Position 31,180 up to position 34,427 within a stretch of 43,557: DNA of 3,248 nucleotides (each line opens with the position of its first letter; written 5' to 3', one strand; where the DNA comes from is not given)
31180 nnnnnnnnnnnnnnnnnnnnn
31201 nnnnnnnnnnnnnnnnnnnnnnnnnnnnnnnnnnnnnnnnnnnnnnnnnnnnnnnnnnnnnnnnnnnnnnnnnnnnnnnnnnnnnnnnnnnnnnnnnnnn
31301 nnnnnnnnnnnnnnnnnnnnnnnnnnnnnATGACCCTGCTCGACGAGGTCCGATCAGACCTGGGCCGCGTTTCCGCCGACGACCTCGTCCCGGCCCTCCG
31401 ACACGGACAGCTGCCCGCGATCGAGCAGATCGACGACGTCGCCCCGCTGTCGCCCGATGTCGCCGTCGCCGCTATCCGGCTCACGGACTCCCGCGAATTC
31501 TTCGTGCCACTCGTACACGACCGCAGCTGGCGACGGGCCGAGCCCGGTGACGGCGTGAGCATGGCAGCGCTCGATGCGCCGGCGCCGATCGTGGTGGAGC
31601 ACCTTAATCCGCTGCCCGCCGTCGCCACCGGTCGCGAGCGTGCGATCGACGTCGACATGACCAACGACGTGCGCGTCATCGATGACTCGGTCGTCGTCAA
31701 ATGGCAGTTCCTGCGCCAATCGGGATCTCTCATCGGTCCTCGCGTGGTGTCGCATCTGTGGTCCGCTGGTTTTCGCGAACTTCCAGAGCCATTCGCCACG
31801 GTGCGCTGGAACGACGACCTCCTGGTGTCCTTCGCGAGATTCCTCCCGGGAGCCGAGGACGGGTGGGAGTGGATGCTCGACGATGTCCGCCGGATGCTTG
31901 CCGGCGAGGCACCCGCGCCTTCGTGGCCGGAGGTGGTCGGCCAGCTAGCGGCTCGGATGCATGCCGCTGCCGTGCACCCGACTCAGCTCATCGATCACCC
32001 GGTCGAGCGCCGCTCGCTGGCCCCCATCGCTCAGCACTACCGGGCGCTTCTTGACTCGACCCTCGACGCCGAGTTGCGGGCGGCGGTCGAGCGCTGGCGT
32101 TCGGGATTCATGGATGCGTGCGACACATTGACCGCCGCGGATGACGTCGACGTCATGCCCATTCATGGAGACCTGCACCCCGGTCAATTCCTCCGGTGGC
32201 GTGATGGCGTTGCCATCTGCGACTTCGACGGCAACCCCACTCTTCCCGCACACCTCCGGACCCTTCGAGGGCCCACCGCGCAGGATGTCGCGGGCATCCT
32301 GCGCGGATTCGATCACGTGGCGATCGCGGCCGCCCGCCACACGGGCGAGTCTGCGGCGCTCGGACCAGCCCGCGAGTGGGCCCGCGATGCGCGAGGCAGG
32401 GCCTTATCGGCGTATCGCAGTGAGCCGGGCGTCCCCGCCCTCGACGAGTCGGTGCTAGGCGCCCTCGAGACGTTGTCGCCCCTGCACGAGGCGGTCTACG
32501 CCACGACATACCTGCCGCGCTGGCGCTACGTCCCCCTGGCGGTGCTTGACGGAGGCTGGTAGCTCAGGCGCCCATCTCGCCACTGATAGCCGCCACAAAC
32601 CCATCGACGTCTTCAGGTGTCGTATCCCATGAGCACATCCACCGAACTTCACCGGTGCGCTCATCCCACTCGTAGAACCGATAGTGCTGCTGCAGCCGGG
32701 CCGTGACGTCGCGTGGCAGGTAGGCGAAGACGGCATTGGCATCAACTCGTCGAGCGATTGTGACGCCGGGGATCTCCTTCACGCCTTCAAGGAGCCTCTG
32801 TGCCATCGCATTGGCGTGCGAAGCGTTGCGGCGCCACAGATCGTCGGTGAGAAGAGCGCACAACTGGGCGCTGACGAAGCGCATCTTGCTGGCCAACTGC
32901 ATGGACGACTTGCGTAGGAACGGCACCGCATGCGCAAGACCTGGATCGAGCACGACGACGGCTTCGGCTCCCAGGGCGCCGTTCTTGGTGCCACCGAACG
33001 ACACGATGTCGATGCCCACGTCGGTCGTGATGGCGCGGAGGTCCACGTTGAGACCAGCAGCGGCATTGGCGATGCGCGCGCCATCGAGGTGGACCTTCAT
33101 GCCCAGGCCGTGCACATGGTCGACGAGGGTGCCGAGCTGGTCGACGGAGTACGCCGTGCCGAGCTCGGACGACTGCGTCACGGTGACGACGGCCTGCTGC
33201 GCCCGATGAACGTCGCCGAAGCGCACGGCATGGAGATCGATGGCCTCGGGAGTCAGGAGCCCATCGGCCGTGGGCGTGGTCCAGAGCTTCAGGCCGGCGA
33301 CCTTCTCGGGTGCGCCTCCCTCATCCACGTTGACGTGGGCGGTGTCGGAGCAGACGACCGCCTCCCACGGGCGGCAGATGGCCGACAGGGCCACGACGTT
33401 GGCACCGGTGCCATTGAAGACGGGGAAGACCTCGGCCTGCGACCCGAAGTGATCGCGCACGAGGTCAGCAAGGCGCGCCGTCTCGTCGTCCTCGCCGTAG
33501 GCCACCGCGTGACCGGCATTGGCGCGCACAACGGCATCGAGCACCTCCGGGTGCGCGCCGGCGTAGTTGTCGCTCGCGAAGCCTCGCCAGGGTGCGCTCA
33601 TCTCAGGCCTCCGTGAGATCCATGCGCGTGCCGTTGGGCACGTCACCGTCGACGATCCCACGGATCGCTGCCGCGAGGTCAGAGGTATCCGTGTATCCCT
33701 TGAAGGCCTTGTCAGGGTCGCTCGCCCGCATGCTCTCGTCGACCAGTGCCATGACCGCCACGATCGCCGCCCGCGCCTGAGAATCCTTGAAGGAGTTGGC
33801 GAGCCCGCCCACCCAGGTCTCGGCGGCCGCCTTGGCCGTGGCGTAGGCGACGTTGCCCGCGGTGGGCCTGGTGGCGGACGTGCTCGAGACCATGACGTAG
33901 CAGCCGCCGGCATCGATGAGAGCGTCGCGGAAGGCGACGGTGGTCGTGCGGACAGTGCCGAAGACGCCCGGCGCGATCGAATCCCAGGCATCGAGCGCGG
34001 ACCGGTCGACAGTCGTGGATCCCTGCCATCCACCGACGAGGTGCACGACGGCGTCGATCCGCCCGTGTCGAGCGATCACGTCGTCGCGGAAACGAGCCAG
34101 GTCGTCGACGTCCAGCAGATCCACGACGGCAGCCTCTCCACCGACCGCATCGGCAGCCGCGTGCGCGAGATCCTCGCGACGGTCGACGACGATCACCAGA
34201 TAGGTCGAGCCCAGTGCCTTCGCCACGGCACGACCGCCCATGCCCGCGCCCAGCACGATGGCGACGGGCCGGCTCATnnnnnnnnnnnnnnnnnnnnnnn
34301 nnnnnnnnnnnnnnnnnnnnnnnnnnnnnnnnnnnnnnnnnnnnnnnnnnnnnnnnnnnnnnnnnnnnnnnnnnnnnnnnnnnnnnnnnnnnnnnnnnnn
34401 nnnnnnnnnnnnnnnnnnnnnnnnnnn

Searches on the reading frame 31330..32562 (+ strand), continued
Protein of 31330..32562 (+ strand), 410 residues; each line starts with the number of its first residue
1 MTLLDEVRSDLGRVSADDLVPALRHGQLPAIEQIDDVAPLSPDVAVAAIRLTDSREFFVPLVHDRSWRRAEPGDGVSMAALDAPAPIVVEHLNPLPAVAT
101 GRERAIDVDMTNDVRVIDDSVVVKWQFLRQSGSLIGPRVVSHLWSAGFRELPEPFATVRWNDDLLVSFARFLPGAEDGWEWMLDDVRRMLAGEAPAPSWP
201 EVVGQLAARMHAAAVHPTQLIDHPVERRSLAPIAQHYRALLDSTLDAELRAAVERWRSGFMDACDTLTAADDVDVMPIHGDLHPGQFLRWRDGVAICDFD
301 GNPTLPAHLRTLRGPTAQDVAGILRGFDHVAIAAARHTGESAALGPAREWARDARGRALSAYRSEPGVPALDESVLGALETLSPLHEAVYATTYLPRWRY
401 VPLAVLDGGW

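Call 55: search_protein_families(library=ncbifam, proteins=[L032:2420-3832:-, L032:917-2377:-, L032:12474-13850:-, L032:10001-11182:+, L032:11206-12039:+], max_evalue=1e-10)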
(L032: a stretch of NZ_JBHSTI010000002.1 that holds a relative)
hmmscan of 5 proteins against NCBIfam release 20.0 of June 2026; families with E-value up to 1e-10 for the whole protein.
L032:2420-3832:- (470 aa): 4 families
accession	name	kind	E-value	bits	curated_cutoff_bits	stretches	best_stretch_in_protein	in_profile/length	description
TIGR03329.1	Phn_aa_oxid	hypoth_equivalog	1e-64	219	632.8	1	29-462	12-445/460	putative aminophosphonate oxidoreductase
NF050086.1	pipecolate_AmaA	exception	4.3e-38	131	600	1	19-396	3-368/425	L-pipecolate oxidase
TIGR01373.1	soxB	subfamily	2.8e-13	49.5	529.45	1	41-379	30-353/407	sarcosine oxidase subunit beta family protein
TIGR02352.1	thiamin_ThiO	equivalog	2.9e-12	46.3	250.8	1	45-304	2-247/351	glycine oxidase ThiO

L032:917-2377:- (486 aa): 42 families (the best 25 are shown)
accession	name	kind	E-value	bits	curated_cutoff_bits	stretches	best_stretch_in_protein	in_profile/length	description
NF010000.0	PRK13473.1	subfamily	4.9e-193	642.1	615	1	4-473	4-474/475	aminobutyraldehyde dehydrogenase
TIGR03374.1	ABALDH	equivalog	5.2e-156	520.1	909.3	1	5-472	4-472/472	aminobutyraldehyde dehydrogenase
NF009725.0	PRK13252.1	equivalog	1.5e-132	442.5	593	1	6-472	10-480/488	betaine-aldehyde dehydrogenase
TIGR01804.1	BADH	equivalog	6e-131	437.1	668.6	1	21-464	17-464/467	betaine-aldehyde dehydrogenase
TIGR02299.1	HpaE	equivalog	1.3e-127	426.4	638.35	1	7-476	5-481/488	5-carboxymethyl-2-hydroxymuconate semialdehyde dehydrogenase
NF045735.1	PaDhStyDPseudo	equivalog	3e-125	418.6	850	1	7-470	7-480/483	phenylacetaldehyde dehydrogenase StyD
TIGR03216.1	OH_muco_semi_DH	equivalog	1.9e-123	412.6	693.25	1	22-472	19-480/481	2-hydroxymuconic semialdehyde dehydrogenase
NF045736.1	PaDhStyDRhodo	equivalog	6.2e-122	407.5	800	1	2-464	2-470/479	phenylacetaldehyde dehydrogenase StyD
TIGR04284.1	aldehy_Rv0768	hypoth_equivalog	3.6e-114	382.4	775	1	5-467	3-474/480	aldehyde dehydrogenase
NF007497.0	PRK10090.1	equivalog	3.4e-112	375.7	500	1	20-468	25-474/480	aldehyde dehydrogenase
NF006916.0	PRK09407.1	equivalog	1.1e-110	370.7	521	1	19-477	36-498/526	succinic semialdehyde dehydrogenase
TIGR01780.1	SSADH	subfamily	3.6e-109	365.6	646.35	1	22-466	2-447/448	succinate-semialdehyde dehydrogenase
NF050026.1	AcaldDHExaC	equivalog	2.3e-101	339.9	900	1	13-474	27-496/503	acetaldehyde dehydrogenase ExaC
NF007352.0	PRK09847.1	equivalog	5.1e-101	338.6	850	1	22-466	40-486/495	aldehyde dehydrogenase PuuC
NF052305.1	DioxValDhHalo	equivalog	3.1e-100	336.3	750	1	20-449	23-457/483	2,5-dioxovalerate dehydrogenase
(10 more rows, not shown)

L032:12474-13850:- (458 aa): 69 families (the best 25 are shown)
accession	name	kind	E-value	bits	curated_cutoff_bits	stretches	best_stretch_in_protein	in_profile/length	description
NF003145.0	PRK04073.1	equivalog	9.2e-159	528.2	656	1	51-445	4-395/396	ornithine--oxo-acid transaminase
TIGR01885.1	Orn_aminotrans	equivalog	1.9e-146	488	378.4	1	52-445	2-401/402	ornithine--oxo-acid transaminase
TIGR00707.1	argD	subfamily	2e-99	333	410.05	1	64-445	4-380/381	acetylornithine/succinylornithine family transaminase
NF002874.0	PRK03244.1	equivalog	1.5e-98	330.2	457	1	62-448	18-395/399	acetylornithine transaminase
NF002325.0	PRK01278.1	subfamily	1.8e-91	306.7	372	1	60-447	4-388/395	acetylornithine transaminase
NF004426.0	PRK05769.1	equivalog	3.3e-83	279.9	552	2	232-447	220-439/441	acetyl ornithine aminotransferase family protein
NF003468.0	PRK05093.1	subfamily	4e-82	276.1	522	1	63-447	17-401/405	acetylornithine/succinyldiaminopimelate transaminase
NF002797.0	PRK02936.1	equivalog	4.7e-79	265.9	496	1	62-449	4-381/385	acetylornithine transaminase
TIGR03246.1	arg_catab_astC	subfamily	4.8e-79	266.2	609.95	1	62-442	10-390/397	acetylornithine/succinylornithine family transaminase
NF008570.0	PRK11522.1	equivalog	2.8e-78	263.6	612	1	75-447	74-456/464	putrescine aminotransferase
NF002985.0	PRK03715.1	equivalog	2.8e-78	263.3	568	1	71-447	20-393/395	acetylornithine transaminase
NF042418.1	LysJ_Th_th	equivalog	1.4e-76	257.9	700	1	59-445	8-385/386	[LysW]-aminoadipate semialdehyde transaminase LysJ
NF053554.1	prodigi_MAP_PigE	equivalog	1.8e-76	258.1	850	1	69-425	400-758/837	prodigiosin MAP biosynthesis aminotransferase PigE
NF009047.0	PRK12381.1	subfamily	7.3e-75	252.3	630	1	62-447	14-399/406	bifunctional succinylornithine transaminase/acetylornithine transaminase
NF003397.0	PRK04612.1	equivalog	7.8e-70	235.7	735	1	54-449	7-405/408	acetylornithine transaminase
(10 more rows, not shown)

L032:10001-11182:+ (394 aa): 3 families
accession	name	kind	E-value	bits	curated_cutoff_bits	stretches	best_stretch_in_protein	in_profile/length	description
NF041273.1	GlcN_kinase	equivalog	6.2e-125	417.5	550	1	1-393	2-388/391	glucosamine kinase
TIGR02457.1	TreS_Cterm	hypoth_equivalog_domain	4.3e-26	91.7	375.05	1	75-388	172-521/529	putative maltokinase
NF011293.0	PRK14705.1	equivalog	7.2e-17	60.3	2376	1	77-388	152-462/1224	1,4-alpha-glucan branching enzyme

L032:11206-12039:+ (278 aa): 2 families
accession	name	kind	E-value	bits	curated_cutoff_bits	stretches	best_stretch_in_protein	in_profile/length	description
TIGR01135.1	glmS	equivalog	1.9e-11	43.2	418.05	1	35-159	289-417/607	glutamine--fructose-6-phosphate transaminase (isomerizing)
NF001484.0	PRK00331.1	subfamily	2.5e-11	42.7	381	1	35-160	284-413/601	isomerizing glutamine--fructose-6-phosphate transaminase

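Call 68: search_protein_families(library=pfam, proteins=[L031:12243-13778:-, L019:6106-6987:-, L020:11217-11885:+, L034:2719-4365:-, L034:7708-9384:+], max_evalue=0.00001)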
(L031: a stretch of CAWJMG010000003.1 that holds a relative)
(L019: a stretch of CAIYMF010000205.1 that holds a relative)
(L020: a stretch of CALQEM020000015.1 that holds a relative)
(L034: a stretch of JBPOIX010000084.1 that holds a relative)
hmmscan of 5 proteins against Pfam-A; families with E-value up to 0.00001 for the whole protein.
L031:12243-13778:- (511 aa): 2 families
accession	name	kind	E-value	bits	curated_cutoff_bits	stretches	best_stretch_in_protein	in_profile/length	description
PF11721.14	Malectin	-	1.9e-12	47.9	23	1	78-158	57-141/163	Malectin domain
PF00149.33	Metallophos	-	4.7e-11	43.9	21.5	1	275-424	36-191/191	Calcineurin-like phosphoesterase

L019:6106-6987:- (293 aa): 0 families

L020:11217-11885:+ (222 aa): 0 families

L034:2719-4365:- (548 aa): 2 families
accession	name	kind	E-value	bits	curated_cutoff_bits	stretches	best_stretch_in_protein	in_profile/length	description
PF01676.23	Metalloenzyme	-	5.4e-65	219.8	24.3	1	19-536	2-251/252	Metalloenzyme superfamily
PF06415.18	iPGM_N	-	2.8e-58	197.4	27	1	97-325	1-216/217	BPG-independent PGAM N-terminus (iPGM_N)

L034:7708-9384:+ (558 aa): 1 family
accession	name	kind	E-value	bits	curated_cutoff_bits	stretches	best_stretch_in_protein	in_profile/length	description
PF00246.29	Peptidase_M14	-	5.9e-43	148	21.6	2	18-131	2-117/286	Zinc carboxypeptidase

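Call 91: search_solved_structures(query=L032:2420-3832:-, max_evalue=0.00001)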
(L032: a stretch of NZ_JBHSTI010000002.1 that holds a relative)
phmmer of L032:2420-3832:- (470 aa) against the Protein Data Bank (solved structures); distinct sequences matched with E-value up to 0.00001: 2.
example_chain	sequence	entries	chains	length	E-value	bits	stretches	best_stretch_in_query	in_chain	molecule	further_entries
4ysh_A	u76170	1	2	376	2.4e-06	29.8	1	41-268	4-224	Glycine oxidase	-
4p9s_A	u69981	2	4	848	7.2e-06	28.2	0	191-318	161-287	Dimethylglycine dehydrogenase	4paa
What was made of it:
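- Tried and rejected: FAD oxidase of L032 against the PDB: no close solved relative (call 91).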

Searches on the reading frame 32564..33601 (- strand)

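Call 55: search_protein_families(library=ncbifam, proteins=[window:32564-33601:-], max_evalue=1e-10)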
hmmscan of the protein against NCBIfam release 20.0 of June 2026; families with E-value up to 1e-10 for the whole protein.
window:32564-33601:- (345 aa): 2 families
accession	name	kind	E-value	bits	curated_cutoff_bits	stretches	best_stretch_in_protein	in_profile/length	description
NF041359.1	GntG_guanitoxin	subfamily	1.3e-25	90.3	230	1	10-301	10-297/343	GntG family PLP-dependent aldolase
NF007825.0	PRK10534.1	equivalog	3.1e-13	49.4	312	1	18-308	14-295/333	low-specificity L-threonine aldolase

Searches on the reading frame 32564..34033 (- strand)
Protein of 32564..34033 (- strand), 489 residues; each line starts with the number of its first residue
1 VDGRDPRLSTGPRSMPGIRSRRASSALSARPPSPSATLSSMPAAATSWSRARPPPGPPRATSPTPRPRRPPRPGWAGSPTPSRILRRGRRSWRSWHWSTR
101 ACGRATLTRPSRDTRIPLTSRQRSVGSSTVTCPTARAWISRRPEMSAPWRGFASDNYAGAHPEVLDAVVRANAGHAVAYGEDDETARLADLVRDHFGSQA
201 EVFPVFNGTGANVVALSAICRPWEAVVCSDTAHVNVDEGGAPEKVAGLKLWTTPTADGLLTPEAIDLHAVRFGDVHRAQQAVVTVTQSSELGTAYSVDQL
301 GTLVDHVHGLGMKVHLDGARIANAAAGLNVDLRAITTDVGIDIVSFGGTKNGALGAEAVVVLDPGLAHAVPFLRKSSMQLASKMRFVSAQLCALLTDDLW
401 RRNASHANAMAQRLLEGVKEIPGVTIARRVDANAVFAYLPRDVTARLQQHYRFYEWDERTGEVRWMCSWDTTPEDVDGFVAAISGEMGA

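Call 8: search_protein_families(library=pfam, proteins=[window:32564-34033:-])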
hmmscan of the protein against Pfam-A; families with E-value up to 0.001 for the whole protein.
window:32564-34033:- (489 aa): 1 family
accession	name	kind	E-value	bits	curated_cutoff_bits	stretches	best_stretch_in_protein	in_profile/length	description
PF01212.27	Beta_elim_lyase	-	1.6e-51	175.8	27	1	152-439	2-285/288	Beta-eliminating lyase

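Call 9: search_protein_families(library=ncbifam, proteins=[window:32564-34033:-])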
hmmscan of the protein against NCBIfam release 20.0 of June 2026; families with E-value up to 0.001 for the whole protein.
window:32564-34033:- (489 aa): 2 families
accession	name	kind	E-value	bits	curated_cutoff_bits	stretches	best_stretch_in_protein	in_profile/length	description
NF041359.1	GntG_guanitoxin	subfamily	3.8e-25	88.7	230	1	154-445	10-297/343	GntG family PLP-dependent aldolase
NF007825.0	PRK10534.1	equivalog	9.5e-13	47.8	312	1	163-452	15-295/333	low-specificity L-threonine aldolase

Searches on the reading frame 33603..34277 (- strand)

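Call 55: search_protein_families(library=ncbifam, proteins=[window:33603-34277:-], max_evalue=1e-10)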
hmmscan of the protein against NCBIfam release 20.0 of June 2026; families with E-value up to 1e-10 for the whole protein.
window:33603-34277:- (224 aa): 9 families
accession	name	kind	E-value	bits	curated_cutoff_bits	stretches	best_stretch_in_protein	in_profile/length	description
NF005559.1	PRK07231.1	subfamily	8e-14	51.7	215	1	5-174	6-182/249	glucose 1-dehydrogenase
NF005893.0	PRK07856.1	equivalog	8e-14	51.5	255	1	5-173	11-178/255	SDR family oxidoreductase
NF005909.0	PRK07890.1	subfamily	5.3e-13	48.8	258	1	7-176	11-187/260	short chain dehydrogenase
NF006073.0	PRK08219.1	equivalog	5.6e-13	49.1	218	1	2-160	2-157/227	SDR family oxidoreductase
NF004526.0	PRK05872.1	subfamily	1.2e-12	47.6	276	1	5-183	12-194/297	short-chain dehydrogenase/reductase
NF005873.0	PRK07814.1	equivalog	8.3e-12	45.1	346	1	4-162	11-177/263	SDR family oxidoreductase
NF052558.1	MBtsdlDhBudC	equivalog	1.1e-11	44.8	270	1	5-185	5-188/250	meso-2,3-butanediol dehydrogenase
NF009466.0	PRK12826.1-2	subfamily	2e-11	43.8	222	1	5-153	5-162/248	3-oxoacyl-ACP reductase FabG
NF006132.0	PRK08277.1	subfamily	2.3e-11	43.6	281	0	5-94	12-108/280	D-mannonate oxidoreductase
